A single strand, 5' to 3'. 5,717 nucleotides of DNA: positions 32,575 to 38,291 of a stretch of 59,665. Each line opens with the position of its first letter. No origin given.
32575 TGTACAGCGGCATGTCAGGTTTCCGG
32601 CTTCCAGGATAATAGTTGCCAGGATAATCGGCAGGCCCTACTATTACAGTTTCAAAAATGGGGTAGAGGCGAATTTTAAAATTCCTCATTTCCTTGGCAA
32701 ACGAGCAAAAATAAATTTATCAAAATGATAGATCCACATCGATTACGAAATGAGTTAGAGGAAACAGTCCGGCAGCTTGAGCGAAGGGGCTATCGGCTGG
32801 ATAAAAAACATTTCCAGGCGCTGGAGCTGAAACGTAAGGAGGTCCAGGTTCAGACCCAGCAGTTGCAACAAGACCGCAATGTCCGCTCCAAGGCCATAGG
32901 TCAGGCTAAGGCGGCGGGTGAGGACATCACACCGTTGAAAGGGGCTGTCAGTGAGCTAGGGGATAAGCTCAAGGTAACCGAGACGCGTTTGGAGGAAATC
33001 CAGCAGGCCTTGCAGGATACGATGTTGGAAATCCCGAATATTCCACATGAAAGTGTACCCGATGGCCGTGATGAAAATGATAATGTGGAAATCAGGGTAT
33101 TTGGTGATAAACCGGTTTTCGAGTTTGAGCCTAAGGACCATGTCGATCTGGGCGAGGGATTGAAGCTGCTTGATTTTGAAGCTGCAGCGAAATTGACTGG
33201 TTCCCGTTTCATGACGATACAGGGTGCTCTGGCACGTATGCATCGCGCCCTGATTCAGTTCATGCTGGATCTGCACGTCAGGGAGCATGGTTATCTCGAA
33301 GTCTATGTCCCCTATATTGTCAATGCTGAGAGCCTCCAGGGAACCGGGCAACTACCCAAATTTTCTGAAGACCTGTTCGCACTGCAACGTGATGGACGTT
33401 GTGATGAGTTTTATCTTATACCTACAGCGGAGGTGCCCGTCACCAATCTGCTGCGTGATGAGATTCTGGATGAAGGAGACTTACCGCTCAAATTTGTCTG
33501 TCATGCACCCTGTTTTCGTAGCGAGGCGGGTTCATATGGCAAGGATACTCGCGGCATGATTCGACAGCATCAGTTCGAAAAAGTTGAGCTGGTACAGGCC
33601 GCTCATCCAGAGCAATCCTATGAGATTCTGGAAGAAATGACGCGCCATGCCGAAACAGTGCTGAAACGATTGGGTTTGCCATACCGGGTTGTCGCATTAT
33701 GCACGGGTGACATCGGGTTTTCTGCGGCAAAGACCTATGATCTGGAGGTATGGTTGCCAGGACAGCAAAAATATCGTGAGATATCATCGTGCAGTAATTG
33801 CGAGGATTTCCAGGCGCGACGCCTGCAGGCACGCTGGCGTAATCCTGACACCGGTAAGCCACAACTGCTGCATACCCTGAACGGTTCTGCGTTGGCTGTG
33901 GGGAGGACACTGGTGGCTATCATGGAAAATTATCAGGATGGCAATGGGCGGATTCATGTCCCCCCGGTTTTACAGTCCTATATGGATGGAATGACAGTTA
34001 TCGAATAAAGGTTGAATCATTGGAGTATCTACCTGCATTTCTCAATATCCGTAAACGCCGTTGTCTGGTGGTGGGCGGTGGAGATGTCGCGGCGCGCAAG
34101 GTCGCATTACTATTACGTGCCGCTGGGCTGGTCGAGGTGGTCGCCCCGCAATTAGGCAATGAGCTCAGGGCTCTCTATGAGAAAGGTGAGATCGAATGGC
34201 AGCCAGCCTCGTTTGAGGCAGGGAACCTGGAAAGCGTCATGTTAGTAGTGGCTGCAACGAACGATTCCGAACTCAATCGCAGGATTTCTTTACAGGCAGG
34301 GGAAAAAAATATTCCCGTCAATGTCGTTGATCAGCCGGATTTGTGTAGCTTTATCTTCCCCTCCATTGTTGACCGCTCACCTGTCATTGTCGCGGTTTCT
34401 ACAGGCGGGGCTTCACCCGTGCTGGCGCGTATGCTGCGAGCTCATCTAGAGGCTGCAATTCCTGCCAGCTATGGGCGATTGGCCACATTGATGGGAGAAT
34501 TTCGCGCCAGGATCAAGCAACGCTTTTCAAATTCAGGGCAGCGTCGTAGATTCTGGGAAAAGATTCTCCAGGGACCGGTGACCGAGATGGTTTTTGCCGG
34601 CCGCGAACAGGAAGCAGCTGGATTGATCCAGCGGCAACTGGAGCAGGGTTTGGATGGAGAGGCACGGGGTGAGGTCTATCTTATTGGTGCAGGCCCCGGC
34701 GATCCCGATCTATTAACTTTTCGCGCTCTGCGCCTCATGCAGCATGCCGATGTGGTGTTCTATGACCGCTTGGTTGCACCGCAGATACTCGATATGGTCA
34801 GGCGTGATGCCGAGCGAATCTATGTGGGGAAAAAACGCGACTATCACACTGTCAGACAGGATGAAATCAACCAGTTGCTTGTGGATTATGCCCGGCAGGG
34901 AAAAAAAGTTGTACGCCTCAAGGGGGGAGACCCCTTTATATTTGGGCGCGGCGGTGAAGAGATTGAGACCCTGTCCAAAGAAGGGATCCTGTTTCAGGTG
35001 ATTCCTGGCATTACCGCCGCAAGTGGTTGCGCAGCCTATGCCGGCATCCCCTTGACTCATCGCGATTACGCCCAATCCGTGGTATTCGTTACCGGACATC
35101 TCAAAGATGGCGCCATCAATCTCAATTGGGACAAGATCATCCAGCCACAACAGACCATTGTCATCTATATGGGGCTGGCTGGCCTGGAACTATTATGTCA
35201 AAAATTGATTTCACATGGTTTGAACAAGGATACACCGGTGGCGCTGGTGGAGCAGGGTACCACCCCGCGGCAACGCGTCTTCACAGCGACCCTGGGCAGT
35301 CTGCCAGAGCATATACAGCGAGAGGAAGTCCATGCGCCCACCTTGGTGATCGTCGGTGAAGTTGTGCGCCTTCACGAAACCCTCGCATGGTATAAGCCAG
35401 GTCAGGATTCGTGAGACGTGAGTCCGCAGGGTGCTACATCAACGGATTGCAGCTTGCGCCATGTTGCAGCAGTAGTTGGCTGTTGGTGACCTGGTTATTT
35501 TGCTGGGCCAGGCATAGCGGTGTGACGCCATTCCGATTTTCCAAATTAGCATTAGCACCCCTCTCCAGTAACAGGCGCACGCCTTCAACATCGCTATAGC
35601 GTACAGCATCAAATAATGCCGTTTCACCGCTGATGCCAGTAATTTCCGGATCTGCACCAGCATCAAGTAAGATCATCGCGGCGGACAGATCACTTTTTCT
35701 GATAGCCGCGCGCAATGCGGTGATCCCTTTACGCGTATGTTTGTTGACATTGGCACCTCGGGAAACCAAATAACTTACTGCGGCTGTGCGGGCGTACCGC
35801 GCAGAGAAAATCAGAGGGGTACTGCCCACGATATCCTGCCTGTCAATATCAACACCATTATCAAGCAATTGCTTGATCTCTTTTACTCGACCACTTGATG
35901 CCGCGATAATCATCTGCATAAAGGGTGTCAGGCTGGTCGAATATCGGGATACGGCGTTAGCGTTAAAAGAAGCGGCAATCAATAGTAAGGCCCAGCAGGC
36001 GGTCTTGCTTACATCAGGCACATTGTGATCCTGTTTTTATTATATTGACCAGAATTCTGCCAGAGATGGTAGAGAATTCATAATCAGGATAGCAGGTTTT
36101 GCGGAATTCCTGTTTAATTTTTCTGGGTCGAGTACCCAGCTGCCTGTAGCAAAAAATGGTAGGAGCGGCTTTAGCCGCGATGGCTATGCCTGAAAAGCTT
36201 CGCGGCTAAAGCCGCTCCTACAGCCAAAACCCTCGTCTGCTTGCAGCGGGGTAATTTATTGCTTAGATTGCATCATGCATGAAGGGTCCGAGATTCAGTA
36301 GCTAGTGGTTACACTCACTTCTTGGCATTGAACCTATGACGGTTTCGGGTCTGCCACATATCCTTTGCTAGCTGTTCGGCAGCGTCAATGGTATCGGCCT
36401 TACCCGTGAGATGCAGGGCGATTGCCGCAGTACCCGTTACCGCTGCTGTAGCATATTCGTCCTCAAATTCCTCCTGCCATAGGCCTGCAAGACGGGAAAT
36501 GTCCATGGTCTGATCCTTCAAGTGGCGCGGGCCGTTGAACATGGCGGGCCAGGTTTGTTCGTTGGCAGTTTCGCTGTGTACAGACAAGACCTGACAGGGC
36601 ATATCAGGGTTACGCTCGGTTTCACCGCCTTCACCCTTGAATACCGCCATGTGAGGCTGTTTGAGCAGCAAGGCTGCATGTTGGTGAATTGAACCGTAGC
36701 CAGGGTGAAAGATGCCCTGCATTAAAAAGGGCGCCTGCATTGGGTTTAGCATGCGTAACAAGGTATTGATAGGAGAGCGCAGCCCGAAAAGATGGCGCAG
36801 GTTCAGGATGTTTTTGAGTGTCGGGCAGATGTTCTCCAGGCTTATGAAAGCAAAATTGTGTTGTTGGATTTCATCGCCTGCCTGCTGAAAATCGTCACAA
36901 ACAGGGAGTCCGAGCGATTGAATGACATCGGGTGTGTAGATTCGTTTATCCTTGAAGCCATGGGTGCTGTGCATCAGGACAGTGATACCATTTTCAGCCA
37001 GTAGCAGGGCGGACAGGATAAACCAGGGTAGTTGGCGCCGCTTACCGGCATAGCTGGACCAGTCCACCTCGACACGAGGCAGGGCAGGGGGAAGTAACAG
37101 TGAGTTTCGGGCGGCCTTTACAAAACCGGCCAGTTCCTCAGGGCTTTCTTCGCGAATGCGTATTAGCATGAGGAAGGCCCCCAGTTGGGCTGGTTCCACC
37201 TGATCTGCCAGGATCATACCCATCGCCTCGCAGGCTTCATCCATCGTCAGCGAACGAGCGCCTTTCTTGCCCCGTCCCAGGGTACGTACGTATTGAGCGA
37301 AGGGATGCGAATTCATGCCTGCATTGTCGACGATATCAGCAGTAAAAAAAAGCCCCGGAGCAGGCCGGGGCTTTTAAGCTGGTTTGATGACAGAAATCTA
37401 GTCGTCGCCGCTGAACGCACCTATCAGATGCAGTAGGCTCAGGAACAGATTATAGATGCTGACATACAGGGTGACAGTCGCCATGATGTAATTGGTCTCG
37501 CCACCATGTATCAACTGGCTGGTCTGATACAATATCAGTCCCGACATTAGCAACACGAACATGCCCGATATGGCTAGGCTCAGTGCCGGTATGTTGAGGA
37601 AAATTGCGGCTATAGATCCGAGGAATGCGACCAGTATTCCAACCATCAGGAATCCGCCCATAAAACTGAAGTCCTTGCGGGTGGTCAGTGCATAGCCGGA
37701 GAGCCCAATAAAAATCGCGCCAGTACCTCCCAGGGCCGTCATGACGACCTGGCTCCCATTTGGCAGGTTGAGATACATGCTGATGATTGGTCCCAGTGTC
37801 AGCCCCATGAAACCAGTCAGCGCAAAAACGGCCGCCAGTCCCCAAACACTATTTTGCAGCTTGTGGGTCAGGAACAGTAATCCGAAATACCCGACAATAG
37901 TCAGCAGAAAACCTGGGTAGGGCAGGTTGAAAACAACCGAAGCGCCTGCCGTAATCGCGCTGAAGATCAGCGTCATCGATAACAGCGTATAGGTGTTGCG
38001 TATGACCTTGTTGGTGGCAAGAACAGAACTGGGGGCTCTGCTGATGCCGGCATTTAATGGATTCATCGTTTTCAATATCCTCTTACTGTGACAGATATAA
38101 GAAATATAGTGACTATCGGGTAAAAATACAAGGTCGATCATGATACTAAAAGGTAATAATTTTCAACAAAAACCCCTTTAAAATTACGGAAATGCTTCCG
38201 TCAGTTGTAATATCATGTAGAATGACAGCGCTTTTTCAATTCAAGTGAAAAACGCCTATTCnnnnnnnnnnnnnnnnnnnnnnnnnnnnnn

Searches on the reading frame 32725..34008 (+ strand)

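Call 69: search_protein_families(library=pfam, proteins=[window:32725-34008:+], max_evalue=0.00001)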
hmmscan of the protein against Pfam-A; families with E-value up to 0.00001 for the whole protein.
window:32725-34008:+ (427 aa): 2 families
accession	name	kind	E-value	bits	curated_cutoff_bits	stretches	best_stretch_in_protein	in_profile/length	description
PF00587.30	tRNA-synt_2b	-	5.8e-45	154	29.3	1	226-403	8-179/179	tRNA synthetase class II core domain (G, H, P, S and T)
PF02403.27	Seryl_tRNA_N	-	3.8e-25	88.6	28.2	1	1-107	1-108/108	Seryl-tRNA synthetase N-terminal domain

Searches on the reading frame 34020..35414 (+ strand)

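Call 69: search_protein_families(library=pfam, proteins=[window:34020-35414:+], max_evalue=0.00001)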
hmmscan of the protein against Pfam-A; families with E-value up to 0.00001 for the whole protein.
window:34020-35414:+ (464 aa): 4 families
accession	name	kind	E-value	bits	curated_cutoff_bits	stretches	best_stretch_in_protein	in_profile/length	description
PF00590.25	TP_methylase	-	2e-57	195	27.8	1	219-428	2-211/212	Tetrapyrrole (Corrin/Porphyrin) Methylases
PF13241.12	NAD_binding_7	-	1.2e-30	106.6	22.1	1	7-115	2-104/104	Putative NAD(P)-binding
PF10414.14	CysG_dimeriser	-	9.7e-23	80.1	23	1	150-207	1-58/58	Sirohaem synthase dimerisation region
PF14824.11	Sirohm_synth_M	-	2.1e-08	33.9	25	1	124-145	6-27/28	Sirohaem biosynthesis protein central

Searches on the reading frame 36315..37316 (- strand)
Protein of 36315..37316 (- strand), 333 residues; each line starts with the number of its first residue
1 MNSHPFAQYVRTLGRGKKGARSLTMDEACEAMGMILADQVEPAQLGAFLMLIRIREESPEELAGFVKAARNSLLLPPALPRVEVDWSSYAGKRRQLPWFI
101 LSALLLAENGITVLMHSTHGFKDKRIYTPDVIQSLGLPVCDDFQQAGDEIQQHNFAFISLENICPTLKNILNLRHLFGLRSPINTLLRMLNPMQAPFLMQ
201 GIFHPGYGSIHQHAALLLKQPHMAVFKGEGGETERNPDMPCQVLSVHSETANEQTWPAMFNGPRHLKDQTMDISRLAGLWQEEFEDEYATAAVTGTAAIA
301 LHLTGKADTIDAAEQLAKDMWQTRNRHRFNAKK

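Call 69: search_protein_families(library=pfam, proteins=[window:36315-37316:-], max_evalue=0.00001)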
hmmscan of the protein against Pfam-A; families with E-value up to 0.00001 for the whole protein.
window:36315-37316:- (333 aa): 2 families
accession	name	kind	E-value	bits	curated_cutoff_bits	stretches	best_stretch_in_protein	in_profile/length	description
PF02885.22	Glycos_trans_3N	-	2.4e-17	62.9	26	1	9-72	3-62/63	Glycosyl transferase family, helical bundle domain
PF00591.27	Glycos_transf_3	-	1e-09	38.9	27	1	102-321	24-247/253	Glycosyl transferase family, a/b domain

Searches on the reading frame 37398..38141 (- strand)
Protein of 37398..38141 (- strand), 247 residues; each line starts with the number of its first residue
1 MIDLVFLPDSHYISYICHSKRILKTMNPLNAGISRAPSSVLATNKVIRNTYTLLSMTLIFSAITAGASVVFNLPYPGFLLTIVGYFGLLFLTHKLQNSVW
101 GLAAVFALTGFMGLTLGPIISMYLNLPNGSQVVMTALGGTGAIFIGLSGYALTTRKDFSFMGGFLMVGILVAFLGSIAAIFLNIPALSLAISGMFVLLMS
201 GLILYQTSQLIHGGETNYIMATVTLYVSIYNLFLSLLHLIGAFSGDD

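Call 69: search_protein_families(library=pfam, proteins=[window:37398-38141:-], max_evalue=0.00001)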
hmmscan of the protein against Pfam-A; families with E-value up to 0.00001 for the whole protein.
window:37398-38141:- (247 aa): 1 family
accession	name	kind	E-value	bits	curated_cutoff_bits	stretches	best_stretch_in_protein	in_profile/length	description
PF01027.25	Bax1-I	-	3.5e-49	167.8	34.1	1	44-239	1-206/207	Inhibitor of apoptosis-promoting Bax1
